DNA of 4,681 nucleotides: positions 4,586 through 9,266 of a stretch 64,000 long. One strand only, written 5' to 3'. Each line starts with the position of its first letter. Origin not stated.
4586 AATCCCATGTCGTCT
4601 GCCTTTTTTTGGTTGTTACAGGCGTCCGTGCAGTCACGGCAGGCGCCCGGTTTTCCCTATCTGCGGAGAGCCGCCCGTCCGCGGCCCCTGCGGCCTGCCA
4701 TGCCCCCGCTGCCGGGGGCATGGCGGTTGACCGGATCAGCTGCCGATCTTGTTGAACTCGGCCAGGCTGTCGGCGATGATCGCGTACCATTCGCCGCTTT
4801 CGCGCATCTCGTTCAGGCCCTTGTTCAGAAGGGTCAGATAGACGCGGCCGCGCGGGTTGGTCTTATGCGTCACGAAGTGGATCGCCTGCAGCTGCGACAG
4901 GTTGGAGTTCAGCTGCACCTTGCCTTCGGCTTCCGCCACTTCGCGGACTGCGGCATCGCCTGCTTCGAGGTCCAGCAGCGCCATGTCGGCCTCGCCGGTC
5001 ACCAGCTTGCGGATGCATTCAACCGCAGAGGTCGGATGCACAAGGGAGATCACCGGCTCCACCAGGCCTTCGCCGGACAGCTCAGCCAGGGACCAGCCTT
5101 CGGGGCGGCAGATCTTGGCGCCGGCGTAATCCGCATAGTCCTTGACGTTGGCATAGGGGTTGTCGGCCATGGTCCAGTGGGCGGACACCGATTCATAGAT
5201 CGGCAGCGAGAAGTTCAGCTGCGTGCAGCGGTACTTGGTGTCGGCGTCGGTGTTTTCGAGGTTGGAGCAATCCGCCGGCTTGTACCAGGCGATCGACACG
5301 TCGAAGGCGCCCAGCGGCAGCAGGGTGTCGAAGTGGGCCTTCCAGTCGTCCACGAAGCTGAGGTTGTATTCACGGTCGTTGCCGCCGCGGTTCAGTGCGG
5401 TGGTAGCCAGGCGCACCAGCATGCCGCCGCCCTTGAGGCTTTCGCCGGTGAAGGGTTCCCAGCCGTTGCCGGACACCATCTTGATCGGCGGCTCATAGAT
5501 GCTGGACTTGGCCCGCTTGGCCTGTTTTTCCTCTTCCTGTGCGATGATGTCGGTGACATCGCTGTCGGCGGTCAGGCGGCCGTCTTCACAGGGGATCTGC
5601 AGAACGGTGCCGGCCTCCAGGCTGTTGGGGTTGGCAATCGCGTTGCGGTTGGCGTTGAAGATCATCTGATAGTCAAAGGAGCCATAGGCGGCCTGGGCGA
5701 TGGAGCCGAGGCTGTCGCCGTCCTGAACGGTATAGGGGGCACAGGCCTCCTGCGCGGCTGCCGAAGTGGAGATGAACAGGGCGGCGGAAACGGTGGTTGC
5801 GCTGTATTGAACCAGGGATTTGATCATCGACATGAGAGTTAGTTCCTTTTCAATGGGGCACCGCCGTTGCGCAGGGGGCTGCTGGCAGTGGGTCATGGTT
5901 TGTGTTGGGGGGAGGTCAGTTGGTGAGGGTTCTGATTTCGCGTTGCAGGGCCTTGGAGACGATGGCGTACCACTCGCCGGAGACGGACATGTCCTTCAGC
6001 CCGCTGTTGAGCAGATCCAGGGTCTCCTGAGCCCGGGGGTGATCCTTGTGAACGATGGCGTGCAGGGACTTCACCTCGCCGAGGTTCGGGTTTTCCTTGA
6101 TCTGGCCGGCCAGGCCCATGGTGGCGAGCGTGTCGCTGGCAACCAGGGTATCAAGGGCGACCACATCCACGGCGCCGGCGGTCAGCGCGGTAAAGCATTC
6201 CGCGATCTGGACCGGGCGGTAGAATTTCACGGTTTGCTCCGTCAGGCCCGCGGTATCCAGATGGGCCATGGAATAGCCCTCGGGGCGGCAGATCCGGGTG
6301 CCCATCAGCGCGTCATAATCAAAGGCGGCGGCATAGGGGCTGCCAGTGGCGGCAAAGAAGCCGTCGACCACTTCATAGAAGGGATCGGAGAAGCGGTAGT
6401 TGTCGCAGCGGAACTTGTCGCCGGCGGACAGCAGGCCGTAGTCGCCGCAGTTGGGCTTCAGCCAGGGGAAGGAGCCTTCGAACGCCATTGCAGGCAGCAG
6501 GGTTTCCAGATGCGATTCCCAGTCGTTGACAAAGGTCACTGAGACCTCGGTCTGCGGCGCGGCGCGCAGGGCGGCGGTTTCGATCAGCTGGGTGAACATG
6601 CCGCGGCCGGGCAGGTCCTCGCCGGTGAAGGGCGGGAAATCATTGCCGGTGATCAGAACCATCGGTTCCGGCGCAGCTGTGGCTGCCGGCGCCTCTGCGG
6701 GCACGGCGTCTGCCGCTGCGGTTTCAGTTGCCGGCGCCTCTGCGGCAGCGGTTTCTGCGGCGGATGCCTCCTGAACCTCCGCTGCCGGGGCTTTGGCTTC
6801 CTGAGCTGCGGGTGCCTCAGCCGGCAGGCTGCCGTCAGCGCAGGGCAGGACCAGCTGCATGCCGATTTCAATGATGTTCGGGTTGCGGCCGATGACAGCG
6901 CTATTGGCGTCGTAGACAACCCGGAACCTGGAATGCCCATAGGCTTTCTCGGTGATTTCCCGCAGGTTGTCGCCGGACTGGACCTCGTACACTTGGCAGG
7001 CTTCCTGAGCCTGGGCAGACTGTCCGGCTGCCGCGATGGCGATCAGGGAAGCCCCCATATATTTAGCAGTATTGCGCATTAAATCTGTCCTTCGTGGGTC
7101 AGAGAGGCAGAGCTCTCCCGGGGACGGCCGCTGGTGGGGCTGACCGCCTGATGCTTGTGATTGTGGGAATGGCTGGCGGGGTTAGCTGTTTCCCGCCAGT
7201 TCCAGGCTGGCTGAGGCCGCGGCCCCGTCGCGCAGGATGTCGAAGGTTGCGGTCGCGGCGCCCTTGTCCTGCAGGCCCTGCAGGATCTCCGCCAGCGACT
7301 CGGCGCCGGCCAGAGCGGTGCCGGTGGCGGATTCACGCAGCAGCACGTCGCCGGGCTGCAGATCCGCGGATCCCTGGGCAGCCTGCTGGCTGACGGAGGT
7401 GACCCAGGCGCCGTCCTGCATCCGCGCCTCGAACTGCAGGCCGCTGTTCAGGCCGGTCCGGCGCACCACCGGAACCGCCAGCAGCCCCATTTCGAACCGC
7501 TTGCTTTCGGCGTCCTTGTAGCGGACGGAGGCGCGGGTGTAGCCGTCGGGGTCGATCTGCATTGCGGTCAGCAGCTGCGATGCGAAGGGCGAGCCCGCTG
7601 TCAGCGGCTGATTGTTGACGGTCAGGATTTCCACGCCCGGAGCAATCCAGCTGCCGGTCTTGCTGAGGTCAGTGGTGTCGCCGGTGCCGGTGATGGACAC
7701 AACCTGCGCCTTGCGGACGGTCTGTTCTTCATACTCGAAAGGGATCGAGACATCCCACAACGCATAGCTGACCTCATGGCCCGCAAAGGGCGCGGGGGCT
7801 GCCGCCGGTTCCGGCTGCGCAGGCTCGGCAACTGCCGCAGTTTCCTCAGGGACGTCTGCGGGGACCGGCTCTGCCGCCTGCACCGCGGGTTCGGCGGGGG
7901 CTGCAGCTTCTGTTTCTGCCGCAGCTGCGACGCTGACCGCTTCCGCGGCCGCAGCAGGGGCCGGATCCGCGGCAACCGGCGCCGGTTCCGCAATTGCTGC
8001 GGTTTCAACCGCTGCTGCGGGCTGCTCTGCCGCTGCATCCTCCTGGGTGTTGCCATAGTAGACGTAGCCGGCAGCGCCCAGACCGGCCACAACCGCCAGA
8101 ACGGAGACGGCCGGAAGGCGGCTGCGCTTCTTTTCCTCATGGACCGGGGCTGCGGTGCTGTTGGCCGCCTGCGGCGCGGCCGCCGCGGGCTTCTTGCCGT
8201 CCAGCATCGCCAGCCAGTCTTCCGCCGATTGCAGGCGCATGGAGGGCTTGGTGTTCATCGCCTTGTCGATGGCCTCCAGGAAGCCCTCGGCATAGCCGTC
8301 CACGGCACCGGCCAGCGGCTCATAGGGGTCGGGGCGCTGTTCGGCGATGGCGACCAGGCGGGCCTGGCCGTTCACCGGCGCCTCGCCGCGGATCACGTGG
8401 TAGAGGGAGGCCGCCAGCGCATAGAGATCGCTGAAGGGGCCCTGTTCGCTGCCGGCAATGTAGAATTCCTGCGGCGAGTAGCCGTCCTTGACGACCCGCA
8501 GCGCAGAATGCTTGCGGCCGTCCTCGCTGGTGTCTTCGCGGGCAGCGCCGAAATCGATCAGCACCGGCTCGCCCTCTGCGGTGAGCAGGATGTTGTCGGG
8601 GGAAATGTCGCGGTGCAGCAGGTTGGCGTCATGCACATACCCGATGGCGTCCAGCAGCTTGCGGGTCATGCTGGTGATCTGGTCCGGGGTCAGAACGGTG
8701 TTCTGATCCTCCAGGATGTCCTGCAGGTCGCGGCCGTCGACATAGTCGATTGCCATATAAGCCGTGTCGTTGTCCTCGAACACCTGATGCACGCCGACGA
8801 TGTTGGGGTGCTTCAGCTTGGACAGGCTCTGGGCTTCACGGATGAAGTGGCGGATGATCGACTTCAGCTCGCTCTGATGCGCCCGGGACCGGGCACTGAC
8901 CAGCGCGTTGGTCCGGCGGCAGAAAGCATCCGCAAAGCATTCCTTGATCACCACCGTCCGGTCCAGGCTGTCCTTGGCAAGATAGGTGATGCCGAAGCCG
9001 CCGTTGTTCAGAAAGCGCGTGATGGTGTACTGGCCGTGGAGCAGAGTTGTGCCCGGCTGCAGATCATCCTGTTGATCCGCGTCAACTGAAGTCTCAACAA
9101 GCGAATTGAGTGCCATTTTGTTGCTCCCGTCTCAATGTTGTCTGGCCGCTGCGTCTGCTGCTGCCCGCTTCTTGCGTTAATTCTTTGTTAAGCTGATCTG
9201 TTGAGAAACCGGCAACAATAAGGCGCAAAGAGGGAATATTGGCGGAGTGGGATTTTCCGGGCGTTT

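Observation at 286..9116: Undescribed-looking signalling island: Hanks kinase + PP2C + FHA wired to a P-loop GTPase, two Roadblock-like proteins and two secreted LysM-SBP fusions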

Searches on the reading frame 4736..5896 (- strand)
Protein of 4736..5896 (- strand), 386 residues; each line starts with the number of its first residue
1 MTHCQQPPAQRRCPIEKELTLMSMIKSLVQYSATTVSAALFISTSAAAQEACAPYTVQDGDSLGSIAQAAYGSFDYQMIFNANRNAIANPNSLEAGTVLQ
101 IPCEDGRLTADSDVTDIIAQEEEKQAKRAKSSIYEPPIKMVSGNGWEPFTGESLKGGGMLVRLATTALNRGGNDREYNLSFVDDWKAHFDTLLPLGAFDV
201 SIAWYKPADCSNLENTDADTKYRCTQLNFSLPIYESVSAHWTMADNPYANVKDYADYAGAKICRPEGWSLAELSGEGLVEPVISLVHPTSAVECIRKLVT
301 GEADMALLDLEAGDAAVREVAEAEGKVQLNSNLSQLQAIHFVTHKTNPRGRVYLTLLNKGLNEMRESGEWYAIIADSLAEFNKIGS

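Call 3: search_protein_families(library=pfam, proteins=[window:4736-5896:-], max_evalue=0.1)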
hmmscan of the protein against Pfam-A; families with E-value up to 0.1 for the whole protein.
window:4736-5896:- (386 aa): 2 families
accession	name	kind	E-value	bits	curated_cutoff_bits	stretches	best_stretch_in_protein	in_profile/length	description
PF01476.26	LysM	-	7.2e-07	29.5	20.9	1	55-102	1-43/43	LysM domain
PF00497.25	SBP_bac_3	-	0.029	14.6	26.4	1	219-374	68-126/132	Bacterial extracellular solute-binding proteins, family 3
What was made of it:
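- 4736..5833 (-): Secreted LysM + solute-binding-protein fusion 1 (accessory, lineage-specific). SBP_bac_3 is below cut-off (call 3).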

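Call 4: search_protein_families(library=ncbifam, proteins=[window:4736-5896:-], max_evalue=0.1)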
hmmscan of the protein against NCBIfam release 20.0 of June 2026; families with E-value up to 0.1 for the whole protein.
window:4736-5896:- (386 aa): 10 families
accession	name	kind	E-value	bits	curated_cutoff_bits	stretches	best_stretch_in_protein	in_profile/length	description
NF008399.0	PRK11198.1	equivalog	3.7e-10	40.4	134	1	47-103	90-147/149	peptidoglycan-binding protein LysM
NF052398.1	Agg_Promo_Fact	equivalog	0.00012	22.4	170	1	33-127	9-98/202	aggregation-promoting factor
NF010723.1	PRK14125.1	equivalog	0.002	18.1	60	1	34-102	14-85/87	cell division suppressor protein YneA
NF008123.1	PRK10871.1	equivalog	0.002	17.6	311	1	53-131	105-180/365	murein hydrolase activator NlpD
NF047755.1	LIC_10271_M23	exception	0.0041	16.9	180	1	40-114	11-82/207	LIC_10271 family cell wall hydrolase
NF012230.0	LWXIA_domain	equivalog_domain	0.0049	16.9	33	0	53-70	3-20/74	LWXIA domain-containing protein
NF040883.1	amid_act_ActS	equivalog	0.0092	15.3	375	1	47-116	28-93/242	amidase activator ActS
NF040979.1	Ve_Ilp_Nterm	equivalog_domain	0.026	12.9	1125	1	33-106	69-142/550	inverse autotransporter adhesin Ilp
NF033163.1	lipo_LipL71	equivalog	0.028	13.4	600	1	76-111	433-468/471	lipoprotein LipL71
TIGR02899.1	spore_safA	subfamily_domain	0.041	13.8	67.85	1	57-102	1-43/44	SafA/ExsA family spore coat assembly protein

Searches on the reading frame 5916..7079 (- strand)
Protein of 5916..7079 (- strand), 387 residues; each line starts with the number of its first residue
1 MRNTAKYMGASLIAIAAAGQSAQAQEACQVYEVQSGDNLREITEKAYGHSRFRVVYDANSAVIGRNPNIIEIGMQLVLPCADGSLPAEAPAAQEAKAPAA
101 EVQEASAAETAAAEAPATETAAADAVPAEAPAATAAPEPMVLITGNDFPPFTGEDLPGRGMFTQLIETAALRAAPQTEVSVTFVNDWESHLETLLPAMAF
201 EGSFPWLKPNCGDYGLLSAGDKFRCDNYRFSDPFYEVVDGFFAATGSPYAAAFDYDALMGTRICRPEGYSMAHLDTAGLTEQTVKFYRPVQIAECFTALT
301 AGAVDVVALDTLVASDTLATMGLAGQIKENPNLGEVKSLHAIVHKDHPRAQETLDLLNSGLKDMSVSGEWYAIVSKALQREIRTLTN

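Call 3: search_protein_families(library=pfam, proteins=[window:5916-7079:-], max_evalue=0.1)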
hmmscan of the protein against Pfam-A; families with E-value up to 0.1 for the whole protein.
window:5916-7079:- (387 aa): 1 family
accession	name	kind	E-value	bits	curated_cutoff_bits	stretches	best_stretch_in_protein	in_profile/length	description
PF00497.25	SBP_bac_3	-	0.0019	18.4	26.4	1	224-376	72-128/132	Bacterial extracellular solute-binding proteins, family 3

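Call 4: search_protein_families(library=ncbifam, proteins=[window:5916-7079:-], max_evalue=0.1)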
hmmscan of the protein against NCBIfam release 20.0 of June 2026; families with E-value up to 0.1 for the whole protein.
window:5916-7079:- (387 aa): 5 families
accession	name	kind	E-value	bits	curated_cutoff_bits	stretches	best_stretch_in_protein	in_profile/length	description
NF008399.0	PRK11198.1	equivalog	1.1e-06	29.2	134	1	20-79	87-146/149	peptidoglycan-binding protein LysM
NF052398.1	Agg_Promo_Fact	equivalog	7.3e-06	26.3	170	1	8-124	11-119/202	aggregation-promoting factor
TIGR01096.1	3A0103s03R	subfamily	5.4e-05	22.8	256.35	1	227-371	100-243/250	lysine/arginine/ornithine ABC transporter substrate-binding protein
NF046106.1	ResusProRpf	equivalog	0.00062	19.4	180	0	15-81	195-258/258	resuscitation-promoting factor Rpf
NF033760.1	gliding_GltG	equivalog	0.022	13.3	650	1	87-140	100-154/650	adventurous gliding motility protein GltG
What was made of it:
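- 5916..7079 (-): Secreted LysM-like + solute-binding-protein fusion 2 (accessory, lineage-specific). SBP_bac_3 0.0019 and TIGR01096 5e-5 (both below cut-off) (calls 3, 4).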

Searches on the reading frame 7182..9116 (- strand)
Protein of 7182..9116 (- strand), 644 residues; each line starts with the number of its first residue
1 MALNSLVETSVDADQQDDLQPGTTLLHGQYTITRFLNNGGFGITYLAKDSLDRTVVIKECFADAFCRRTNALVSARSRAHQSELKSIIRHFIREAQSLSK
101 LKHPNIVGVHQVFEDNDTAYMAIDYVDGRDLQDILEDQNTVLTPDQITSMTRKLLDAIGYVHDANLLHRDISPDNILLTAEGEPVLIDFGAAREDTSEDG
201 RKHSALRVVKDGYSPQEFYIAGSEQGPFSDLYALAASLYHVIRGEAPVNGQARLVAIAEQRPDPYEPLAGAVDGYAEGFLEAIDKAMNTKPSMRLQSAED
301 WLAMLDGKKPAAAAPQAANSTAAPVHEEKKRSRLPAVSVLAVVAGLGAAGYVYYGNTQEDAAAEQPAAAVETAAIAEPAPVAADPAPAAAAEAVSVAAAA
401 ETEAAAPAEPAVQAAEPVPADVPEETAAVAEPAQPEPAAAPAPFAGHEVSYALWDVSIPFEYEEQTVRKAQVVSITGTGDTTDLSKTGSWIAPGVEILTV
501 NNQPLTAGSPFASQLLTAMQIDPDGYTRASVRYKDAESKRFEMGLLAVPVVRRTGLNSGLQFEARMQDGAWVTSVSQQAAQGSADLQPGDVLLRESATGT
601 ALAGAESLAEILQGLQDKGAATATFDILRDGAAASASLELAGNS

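Call 3: search_protein_families(library=pfam, proteins=[window:7182-9116:-], max_evalue=0.1)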
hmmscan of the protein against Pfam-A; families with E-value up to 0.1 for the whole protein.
window:7182-9116:- (644 aa): 9 families
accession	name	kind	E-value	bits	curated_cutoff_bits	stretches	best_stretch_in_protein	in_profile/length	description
PF00069.31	Pkinase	-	3e-32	112.5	31.7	1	74-259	28-211/263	Protein kinase domain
PF07714.23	PK_Tyr_Ser-Thr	-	2.2e-20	73.5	23.1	1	86-251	43-208/258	Protein tyrosine and serine/threonine kinase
PF01636.29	APH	-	4.8e-06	26.9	23.2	1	166-192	170-197/239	Phosphotransferase enzyme family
PF03109.22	ABC1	-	7.1e-06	25.8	22.9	1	93-198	112-220/244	ABC1 atypical kinase-like domain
PF06293.20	Kdo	-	0.0002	21.3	21.3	1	128-200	101-177/207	Lipopolysaccharide kinase (Kdo/WaaP) family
PF01163.29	RIO1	-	0.00022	21.4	22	1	76-193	39-152/187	RIO domain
PF17667.7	Pkinase_fungal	-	0.00095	18.4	24.1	1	162-196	304-343/387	Fungal protein kinase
PF14531.12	Kinase-like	-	0.035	13.8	25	1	150-219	150-213/289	Kinase-like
PF13180.12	PDZ_2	-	0.042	14.6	27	0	559-640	4-80/80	PDZ domain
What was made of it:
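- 7182..9116 (-): Receptor Hanks-type Ser/Thr kinase: cytoplasmic kinase domain, one TM helix (aa 334-352), a Pro/Ala-rich linker and a ~200-aa periplasmic tandem PDZ-like domain. Pkinase 3e-32 (call 3).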

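Call 4: search_protein_families(library=ncbifam, proteins=[window:7182-9116:-], max_evalue=0.1)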
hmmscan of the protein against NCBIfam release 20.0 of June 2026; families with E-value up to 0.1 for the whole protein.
window:7182-9116:- (644 aa): 23 families
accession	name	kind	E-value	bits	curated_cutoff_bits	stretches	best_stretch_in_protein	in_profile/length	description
NF033483.0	PknB_PASTA_kin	equivalog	1.4e-40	139.9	450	1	24-311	3-271/563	Stk1 family PASTA domain-containing Ser/Thr kinase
NF047741.1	antiphage_MADS6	equivalog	1.8e-37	129.2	460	2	89-336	240-489/612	methylation-associated defense system protein kinase MAD6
NF052427.1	StpK7MSMEG_1200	equivalog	1.8e-32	112.6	900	1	28-380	7-342/601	serine/threonine protein kinase StpK7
NF038150.1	lanthi_synth_IV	equivalog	1.4e-30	106.4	650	1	18-321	181-469/851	class IV lanthionine synthetase LanL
NF009651.0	PRK13184.1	equivalog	4.2e-21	74.6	839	1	29-200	3-168/932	serine/threonine-protein kinase PknD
NF038151.1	lanthi_synth_III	equivalog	7.8e-20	70.9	575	1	20-252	212-430/833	class III lanthionine synthetase LanKC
NF033442.0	BREX_PglW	equivalog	1.6e-19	69.2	990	1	73-324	239-501/1391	BREX system serine/threonine kinase PglW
TIGR03903.1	TOMM_kin_cyc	equivalog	1.7e-14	52.7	705.75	1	82-192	16-129/1267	TOMM system kinase/cyclase fusion protein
TIGR03724.2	arch_bud32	equivalog_domain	1.8e-10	40.7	125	1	91-197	40-136/193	KEOPS complex kinase/ATPase Bud32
NF043056.1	T4SS_LegK1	equivalog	1.8e-10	40.1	550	1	35-235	78-277/516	Dot/Icm T4SS effector kinase LegK1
NF011464.0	PRK14879.1-7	equivalog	1.3e-07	31.6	246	1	73-198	35-155/221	Kae1-associated kinase Bud32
NF011460.0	PRK14879.1-1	equivalog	2.2e-07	30.3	199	1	112-198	79-163/232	Kae1-associated kinase Bud32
NF007174.0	PRK09605.1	equivalog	6.7e-07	28.1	447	1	90-197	382-478/535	bifunctional N(6)-L-threonylcarbamoyladenine synthase/serine/threonine protein kinase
NF011463.0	PRK14879.1-4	equivalog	1e-06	28.3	188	1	91-194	65-162/237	Kae1-associated kinase Bud32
NF033761.1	gliding_GltJ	equivalog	4.4e-06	26.1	450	1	303-444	347-478/671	adventurous gliding motility protein GltJ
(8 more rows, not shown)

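Call 55: search_protein_families(library=padloc, proteins=[window:7182-9116:-], max_evalue=0.01)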
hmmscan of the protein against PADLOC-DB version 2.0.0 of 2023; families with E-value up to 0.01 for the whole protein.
window:7182-9116:- (644 aa): 35 families (the best 25 are shown)
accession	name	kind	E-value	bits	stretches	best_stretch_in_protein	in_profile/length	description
PDLC04042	PD-T4-6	-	9.4e-47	158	1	25-314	6-278/292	-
PDLC04138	mad6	-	1.7e-43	147.5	1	25-306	48-311/659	mads_6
PDLC04060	PD-T4-6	-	2.9e-41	139.9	1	24-308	4-269/486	-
PDLC04053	PD-T4-6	-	3.2e-41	139.8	1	27-333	8-291/311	-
PDLC04057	PD-T4-6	-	8.3e-39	131.8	1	24-323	4-285/443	-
PDLC04061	PD-T4-6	-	4.3e-37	126.8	1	20-305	8-280/510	-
PDLC04043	PD-T4-6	-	7.3e-37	125.5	1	22-420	9-397/452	-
PDLC04044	PD-T4-6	-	2e-36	123.9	1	24-330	28-312/372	-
PDLC04047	PD-T4-6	-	3.4e-36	123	1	24-305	6-269/327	-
PDLC04054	PD-T4-6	-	8.8e-35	118.7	1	24-379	7-335/347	-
PDLC04045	PD-T4-6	-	5.3e-33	112.4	1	15-312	20-302/350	-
PDLC04062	PD-T4-6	-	3.9e-31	106.6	1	25-309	29-294/450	-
PDLC04048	PD-T4-6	-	6.9e-31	105.9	1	25-258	7-221/354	-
PDLC04051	PD-T4-6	-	8.6e-31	105.4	1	25-322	29-308/476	-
PDLC04055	PD-T4-6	-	5.5e-30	102.6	1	78-315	104-342/496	-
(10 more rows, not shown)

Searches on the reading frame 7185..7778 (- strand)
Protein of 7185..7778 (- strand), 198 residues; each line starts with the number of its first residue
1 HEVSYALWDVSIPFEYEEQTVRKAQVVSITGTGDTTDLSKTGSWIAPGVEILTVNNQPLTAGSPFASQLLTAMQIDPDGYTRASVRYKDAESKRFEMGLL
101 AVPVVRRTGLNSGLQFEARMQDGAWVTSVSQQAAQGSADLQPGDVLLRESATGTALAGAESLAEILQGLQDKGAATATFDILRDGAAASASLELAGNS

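Call 73: search_solved_structures(query=A10, max_evalue=10)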
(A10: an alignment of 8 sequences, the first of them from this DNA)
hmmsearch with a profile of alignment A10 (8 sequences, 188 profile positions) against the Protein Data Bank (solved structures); distinct sequences matched with E-value up to 10: 11.
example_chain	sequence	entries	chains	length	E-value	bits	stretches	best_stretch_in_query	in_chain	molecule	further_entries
4ynn_A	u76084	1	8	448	0.0027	20.5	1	113-186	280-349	Protease DO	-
22kg_A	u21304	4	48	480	0.02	17.7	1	111-183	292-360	Probable periplasmic serine endoprotease DegP-like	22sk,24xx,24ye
6ird_C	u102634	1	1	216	0.042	16.6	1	36-177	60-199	InaD-like protein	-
4yo1_A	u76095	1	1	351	0.044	16.6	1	113-186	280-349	DegQ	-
6icc_A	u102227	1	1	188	0.46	13.3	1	35-181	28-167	PDZ tandem fragment with PA tag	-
4a8a_A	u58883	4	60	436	0.48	13.2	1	8-138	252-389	PERIPLASMIC PH-DEPENDENT SERINE ENDOPROTEASE DEGQ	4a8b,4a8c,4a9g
3wkl_A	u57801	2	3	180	0.49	13.2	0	148-181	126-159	Putative Zinc Metalloprotease AQ_1964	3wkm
8kic_D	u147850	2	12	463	0.51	13.1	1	8-138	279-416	peptidase Do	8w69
6al1_A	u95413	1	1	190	0.8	12.5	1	35-181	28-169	PDZ tandem fragment with PA tag insertion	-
2kl1_A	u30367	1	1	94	0.98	12.2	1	35-75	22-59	YlbL protein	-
3stj_A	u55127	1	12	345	1.1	12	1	8-62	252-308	Protease degQ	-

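Call 74: search_protein_families(library=pfam, alignment_id=A10, max_evalue=1)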
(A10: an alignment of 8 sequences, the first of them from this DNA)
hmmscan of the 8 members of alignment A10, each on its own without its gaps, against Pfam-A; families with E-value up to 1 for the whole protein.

A. member 1, seq(198 aa): 2 families
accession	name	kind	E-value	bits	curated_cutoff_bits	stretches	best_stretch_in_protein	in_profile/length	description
PF13180.12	PDZ_2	-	0.0041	17.8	27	1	113-194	4-80/80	PDZ domain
PF00595.29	PDZ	-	0.024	15.4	23.2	0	118-147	22-50/81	PDZ domain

B. families by the number of members that match (of 8 scanned): 4 families
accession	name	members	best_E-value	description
PF13180.12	PDZ_2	5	0.0041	PDZ domain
PF17820.7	PDZ_6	3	8.2e-05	PDZ domain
PF00595.29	PDZ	3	0.024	PDZ domain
PF05396.16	Phage_T7_Capsid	1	0.19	Phage T7 capsid assembly protein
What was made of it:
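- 7182..9116 (-): The ectodomain profile hits DegP/DegQ and RseP PDZ chains weakly (0.003-0.5), and Pfam PDZ_2/PDZ_6 match 5 and 3 of 8 members (best 8e-5) (calls 73, 74).
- On PDZ-domain periplasmic sensor (DegS/DegP/RseP-like): PDB chains for DegP/DegQ and the RseP PDZ tandem score 0.003-0.5 (calls 73, 74).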
